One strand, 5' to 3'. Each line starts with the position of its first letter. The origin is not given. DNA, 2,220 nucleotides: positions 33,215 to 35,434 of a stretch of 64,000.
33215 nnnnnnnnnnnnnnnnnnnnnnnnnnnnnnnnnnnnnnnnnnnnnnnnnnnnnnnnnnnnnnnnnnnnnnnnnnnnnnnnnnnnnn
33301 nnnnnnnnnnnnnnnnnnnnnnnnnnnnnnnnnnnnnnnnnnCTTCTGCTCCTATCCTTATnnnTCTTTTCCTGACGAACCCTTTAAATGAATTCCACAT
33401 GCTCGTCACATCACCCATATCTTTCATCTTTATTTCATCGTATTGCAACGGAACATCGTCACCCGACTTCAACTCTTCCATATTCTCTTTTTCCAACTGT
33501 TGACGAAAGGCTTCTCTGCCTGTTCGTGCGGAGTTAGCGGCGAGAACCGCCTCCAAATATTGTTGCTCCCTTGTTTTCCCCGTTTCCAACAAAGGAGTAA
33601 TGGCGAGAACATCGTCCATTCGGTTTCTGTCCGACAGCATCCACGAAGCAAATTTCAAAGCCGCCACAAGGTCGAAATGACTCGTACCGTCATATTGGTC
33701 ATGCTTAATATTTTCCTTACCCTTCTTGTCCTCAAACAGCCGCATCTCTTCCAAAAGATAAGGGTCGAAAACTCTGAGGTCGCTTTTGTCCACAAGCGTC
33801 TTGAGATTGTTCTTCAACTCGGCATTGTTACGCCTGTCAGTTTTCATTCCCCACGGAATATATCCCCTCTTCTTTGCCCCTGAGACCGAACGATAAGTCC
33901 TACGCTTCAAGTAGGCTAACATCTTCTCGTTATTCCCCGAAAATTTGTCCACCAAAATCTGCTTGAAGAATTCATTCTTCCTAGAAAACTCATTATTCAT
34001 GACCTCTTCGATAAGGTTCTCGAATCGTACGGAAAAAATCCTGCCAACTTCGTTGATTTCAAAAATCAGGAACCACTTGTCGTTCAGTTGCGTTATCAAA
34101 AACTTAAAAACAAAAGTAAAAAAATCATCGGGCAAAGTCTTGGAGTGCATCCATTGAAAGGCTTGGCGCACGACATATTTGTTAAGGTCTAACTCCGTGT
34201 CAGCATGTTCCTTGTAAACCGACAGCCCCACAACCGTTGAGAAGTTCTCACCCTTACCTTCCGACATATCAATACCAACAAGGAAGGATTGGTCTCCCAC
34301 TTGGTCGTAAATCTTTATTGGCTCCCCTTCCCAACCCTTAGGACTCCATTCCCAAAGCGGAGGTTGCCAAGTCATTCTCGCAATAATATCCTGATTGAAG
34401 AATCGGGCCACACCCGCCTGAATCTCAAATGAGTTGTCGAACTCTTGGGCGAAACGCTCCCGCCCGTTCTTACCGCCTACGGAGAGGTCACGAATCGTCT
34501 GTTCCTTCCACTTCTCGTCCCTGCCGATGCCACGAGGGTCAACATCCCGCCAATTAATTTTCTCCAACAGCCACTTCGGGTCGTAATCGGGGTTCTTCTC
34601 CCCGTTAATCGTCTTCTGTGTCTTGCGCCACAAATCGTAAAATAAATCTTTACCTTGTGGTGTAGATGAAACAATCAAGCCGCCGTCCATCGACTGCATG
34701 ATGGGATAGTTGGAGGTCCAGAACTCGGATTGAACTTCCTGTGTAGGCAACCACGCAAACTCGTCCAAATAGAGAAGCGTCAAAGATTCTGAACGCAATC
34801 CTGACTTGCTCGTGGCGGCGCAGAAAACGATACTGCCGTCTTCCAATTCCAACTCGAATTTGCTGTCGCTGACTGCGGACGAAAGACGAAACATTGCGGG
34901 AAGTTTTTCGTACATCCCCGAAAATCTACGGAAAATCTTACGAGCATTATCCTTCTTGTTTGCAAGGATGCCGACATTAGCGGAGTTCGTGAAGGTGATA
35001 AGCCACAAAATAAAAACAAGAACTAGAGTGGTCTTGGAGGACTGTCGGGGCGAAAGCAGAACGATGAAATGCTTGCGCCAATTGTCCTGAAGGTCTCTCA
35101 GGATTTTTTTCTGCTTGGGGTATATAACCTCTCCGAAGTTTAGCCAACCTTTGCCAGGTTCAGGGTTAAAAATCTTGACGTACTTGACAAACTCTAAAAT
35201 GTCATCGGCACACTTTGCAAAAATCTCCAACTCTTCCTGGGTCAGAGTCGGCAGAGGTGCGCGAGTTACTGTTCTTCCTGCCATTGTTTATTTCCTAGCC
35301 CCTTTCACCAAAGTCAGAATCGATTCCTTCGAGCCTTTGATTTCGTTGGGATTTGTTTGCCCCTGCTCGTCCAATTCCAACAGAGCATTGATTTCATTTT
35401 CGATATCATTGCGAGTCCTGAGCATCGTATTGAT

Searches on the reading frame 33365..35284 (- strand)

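Call 8: search_protein_families(library=phrogs, proteins=[window:33365-35284:-], max_evalue=0.001)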
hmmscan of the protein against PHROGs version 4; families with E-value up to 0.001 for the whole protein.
window:33365-35284:- (640 aa): 7 families
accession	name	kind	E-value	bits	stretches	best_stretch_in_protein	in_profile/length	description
phrog_2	-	head and packaging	1e-31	111.5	1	53-517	265-563/807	terminase large subunit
phrog_5989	-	head and packaging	9.5e-27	95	1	14-181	106-265/347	terminase large subunit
phrog_36964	-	head and packaging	4.4e-16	59.1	1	80-225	430-574/890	terminase large subunit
phrog_9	-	head and packaging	7.6e-13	49.2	1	25-232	184-384/812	terminase large subunit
phrog_7579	-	head and packaging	5.3e-09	36.6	1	60-223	8-162/239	terminase large subunit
phrog_38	-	head and packaging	7.4e-08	32.5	1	19-173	258-408/760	terminase large subunit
phrog_26724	-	unknown function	3.2e-06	27.8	1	56-176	37-149/192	-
